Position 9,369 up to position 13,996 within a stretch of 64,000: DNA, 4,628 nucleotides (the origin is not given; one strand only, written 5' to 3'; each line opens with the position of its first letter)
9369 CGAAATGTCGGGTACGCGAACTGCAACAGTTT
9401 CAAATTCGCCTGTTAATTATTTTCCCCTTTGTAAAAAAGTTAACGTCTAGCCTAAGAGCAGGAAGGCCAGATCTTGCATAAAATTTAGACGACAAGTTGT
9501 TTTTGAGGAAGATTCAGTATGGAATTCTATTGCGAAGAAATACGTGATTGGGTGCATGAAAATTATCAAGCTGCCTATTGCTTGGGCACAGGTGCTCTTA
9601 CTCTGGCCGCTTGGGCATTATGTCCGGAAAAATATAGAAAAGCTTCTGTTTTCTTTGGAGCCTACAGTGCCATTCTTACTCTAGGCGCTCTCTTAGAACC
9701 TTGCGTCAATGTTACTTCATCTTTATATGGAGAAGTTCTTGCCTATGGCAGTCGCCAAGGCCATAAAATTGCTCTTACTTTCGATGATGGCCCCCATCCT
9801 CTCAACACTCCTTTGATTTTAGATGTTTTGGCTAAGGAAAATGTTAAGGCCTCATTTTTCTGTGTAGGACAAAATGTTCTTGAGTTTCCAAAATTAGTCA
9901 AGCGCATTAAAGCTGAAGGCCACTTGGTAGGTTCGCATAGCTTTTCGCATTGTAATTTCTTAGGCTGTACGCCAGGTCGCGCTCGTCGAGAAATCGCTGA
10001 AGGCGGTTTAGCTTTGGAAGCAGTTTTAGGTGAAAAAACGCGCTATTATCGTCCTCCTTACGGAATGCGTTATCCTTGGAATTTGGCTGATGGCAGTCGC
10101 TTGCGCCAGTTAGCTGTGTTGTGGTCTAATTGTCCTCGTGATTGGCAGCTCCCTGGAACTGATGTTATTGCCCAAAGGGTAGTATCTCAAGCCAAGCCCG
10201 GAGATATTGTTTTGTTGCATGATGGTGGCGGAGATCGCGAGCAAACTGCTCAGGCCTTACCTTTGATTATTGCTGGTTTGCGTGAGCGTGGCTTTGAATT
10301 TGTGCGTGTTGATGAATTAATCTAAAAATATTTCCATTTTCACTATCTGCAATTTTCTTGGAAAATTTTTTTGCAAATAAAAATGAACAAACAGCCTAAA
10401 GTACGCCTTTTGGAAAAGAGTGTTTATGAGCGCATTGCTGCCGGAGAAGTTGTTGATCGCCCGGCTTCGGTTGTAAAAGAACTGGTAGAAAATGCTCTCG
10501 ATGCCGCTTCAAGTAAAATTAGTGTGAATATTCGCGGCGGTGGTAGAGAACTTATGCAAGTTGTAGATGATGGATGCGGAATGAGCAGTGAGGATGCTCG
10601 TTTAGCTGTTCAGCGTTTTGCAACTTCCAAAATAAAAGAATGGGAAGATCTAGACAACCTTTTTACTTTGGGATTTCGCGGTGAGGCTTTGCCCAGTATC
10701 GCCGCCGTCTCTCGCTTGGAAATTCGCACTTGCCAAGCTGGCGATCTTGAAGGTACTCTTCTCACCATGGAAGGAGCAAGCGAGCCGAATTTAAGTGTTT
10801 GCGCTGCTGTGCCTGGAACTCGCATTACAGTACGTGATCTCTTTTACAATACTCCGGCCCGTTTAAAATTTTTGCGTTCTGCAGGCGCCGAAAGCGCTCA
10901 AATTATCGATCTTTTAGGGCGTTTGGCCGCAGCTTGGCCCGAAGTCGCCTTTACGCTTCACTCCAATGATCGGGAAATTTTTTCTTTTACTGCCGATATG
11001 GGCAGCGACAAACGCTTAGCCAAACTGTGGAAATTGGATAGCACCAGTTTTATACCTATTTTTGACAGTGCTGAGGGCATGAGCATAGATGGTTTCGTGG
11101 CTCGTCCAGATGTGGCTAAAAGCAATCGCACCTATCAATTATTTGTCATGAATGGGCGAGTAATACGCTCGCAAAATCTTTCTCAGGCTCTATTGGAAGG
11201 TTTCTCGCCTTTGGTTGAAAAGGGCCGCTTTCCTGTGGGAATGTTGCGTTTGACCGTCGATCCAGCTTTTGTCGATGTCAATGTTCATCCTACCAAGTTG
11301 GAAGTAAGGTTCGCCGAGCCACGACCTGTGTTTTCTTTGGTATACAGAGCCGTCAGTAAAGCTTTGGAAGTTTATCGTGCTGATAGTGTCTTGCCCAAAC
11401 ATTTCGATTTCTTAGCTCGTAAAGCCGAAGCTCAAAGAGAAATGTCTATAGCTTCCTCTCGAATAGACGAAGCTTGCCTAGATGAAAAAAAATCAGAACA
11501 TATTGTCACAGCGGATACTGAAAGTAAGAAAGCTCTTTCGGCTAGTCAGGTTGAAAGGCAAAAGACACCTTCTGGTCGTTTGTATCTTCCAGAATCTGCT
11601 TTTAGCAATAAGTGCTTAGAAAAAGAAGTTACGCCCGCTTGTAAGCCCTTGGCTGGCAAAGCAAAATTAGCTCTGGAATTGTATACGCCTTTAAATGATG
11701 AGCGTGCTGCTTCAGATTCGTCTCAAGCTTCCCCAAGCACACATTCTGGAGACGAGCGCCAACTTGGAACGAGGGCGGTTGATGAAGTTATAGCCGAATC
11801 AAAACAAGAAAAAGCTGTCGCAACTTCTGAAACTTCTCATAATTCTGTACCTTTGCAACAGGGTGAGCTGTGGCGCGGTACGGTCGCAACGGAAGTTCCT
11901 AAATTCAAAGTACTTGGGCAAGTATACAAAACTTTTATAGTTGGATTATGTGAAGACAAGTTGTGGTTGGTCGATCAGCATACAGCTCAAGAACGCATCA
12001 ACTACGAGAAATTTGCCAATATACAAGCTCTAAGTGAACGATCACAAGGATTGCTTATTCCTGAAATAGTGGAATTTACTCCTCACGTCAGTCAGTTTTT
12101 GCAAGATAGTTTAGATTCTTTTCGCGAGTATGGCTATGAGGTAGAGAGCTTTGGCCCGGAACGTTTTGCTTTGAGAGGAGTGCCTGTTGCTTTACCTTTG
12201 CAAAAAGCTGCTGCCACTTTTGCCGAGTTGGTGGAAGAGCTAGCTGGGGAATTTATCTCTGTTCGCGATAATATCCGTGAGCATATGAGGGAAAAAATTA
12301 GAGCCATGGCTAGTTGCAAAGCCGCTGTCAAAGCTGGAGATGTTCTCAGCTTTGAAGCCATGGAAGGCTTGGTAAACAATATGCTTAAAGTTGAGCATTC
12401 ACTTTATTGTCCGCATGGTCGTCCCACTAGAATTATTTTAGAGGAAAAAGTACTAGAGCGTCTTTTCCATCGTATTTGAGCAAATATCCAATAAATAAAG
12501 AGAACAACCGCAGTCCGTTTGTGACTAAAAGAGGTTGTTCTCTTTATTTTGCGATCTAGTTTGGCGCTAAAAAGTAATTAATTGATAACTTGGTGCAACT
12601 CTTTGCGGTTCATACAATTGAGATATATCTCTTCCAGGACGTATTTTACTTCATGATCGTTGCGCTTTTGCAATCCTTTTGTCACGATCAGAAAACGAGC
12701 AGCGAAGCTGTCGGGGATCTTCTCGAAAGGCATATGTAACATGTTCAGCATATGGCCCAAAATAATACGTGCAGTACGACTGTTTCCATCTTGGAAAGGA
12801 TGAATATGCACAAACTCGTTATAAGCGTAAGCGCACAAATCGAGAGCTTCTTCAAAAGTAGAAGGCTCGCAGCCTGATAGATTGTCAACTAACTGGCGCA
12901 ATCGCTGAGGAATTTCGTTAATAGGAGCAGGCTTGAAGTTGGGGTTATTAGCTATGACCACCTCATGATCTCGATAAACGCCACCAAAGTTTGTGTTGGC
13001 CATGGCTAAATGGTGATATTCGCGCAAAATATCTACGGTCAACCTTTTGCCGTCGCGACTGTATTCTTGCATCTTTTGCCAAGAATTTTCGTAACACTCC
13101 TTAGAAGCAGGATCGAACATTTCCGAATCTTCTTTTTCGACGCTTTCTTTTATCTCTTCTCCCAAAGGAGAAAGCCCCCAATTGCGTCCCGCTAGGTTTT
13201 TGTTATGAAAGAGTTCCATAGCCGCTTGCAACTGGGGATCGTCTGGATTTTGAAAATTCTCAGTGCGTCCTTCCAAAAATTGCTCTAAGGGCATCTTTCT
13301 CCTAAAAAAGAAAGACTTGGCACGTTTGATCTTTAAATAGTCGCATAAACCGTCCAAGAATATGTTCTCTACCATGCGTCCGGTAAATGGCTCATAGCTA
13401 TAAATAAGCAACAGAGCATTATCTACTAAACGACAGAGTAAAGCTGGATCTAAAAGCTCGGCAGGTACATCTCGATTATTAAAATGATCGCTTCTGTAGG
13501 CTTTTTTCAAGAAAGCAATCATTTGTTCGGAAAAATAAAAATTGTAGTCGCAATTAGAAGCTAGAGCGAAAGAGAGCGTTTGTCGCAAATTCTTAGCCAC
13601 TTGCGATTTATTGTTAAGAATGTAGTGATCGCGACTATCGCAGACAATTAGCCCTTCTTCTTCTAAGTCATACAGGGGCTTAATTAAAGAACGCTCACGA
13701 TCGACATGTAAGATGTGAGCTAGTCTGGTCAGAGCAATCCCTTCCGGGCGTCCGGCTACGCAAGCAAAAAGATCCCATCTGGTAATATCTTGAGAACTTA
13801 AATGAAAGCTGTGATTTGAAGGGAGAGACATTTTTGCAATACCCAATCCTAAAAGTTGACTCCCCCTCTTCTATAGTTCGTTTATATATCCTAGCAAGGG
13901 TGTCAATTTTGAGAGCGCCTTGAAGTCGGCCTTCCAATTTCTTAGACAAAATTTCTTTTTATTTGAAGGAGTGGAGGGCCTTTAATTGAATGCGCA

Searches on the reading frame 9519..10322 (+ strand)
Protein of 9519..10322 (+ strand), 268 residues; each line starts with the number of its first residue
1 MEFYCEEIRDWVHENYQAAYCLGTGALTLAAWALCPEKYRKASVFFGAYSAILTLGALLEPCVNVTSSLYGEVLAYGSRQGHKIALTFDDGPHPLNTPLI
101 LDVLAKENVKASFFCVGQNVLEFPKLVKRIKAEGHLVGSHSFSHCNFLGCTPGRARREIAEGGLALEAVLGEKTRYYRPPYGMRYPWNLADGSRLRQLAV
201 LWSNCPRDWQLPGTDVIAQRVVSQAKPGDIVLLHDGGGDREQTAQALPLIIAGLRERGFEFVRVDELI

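Call 93: search_protein_families(library=pfam, proteins=[window:9519-10322:+], max_evalue=0.001)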
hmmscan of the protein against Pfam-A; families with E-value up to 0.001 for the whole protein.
window:9519-10322:+ (268 aa): 1 family
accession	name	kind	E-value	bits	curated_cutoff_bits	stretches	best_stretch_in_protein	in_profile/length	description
PF01522.26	Polysacc_deac_1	-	2.4e-30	105.5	23.1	1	80-183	5-107/124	Polysaccharide deacetylase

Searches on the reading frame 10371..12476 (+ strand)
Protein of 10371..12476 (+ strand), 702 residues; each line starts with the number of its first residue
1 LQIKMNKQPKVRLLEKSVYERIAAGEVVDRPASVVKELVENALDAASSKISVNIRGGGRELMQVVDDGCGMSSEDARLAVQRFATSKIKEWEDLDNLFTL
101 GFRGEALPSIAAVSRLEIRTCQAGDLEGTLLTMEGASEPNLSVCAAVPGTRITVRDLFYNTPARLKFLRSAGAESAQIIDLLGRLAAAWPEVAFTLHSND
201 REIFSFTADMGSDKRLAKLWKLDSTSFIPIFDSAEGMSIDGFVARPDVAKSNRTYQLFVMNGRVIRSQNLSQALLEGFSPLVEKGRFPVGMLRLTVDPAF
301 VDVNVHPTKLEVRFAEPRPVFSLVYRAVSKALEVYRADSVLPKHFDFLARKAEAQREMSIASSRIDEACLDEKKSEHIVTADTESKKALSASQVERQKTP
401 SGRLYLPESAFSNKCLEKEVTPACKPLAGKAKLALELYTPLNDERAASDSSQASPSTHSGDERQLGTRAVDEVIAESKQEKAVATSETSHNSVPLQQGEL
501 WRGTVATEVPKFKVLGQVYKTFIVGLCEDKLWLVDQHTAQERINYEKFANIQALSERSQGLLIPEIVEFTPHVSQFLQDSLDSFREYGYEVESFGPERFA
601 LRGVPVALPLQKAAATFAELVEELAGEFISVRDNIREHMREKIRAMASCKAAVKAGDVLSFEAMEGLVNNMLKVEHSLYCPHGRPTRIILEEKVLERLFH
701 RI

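Call 93: search_protein_families(library=pfam, proteins=[window:10371-12476:+], max_evalue=0.001)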
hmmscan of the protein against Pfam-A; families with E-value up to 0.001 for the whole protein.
window:10371-12476:+ (702 aa): 4 families
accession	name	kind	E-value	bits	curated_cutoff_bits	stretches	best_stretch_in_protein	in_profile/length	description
PF01119.25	DNA_mis_repair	-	1.1e-30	106.2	26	1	226-332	12-118/119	DNA mismatch repair protein, C-terminal domain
PF08676.16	MutL_C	-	2e-30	105.8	25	1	515-658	1-141/142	MutL C terminal dimerisation domain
PF13589.12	HATPase_c_3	-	3.1e-08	34.2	25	1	32-125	4-97/137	Histidine kinase-, DNA gyrase B-, and HSP90-like ATPase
PF02518.31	HATPase_c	-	3.6e-07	31.1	26.4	1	29-85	4-63/111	Histidine kinase-, DNA gyrase B-, and HSP90-like ATPase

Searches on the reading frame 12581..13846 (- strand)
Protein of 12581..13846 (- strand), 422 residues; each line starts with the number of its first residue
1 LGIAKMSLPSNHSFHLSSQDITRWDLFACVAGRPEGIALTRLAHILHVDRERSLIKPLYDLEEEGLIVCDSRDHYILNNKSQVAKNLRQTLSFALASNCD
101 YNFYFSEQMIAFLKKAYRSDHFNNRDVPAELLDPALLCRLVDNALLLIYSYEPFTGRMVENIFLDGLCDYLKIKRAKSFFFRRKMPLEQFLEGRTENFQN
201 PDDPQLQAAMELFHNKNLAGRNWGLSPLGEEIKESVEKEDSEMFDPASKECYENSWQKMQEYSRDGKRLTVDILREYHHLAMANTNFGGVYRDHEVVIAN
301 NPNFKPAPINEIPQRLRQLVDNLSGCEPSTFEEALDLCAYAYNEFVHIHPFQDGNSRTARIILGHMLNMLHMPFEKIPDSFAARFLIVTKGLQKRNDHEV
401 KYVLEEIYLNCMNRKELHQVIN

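Call 93: search_protein_families(library=pfam, proteins=[window:12581-13846:-], max_evalue=0.001)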
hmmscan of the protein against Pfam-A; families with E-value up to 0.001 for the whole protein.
window:12581-13846:- (422 aa): 1 family
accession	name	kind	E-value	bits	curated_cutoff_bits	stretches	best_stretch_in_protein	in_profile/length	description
PF02661.23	Fic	-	2.7e-15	57.4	24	1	269-367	2-93/93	Fic/DOC family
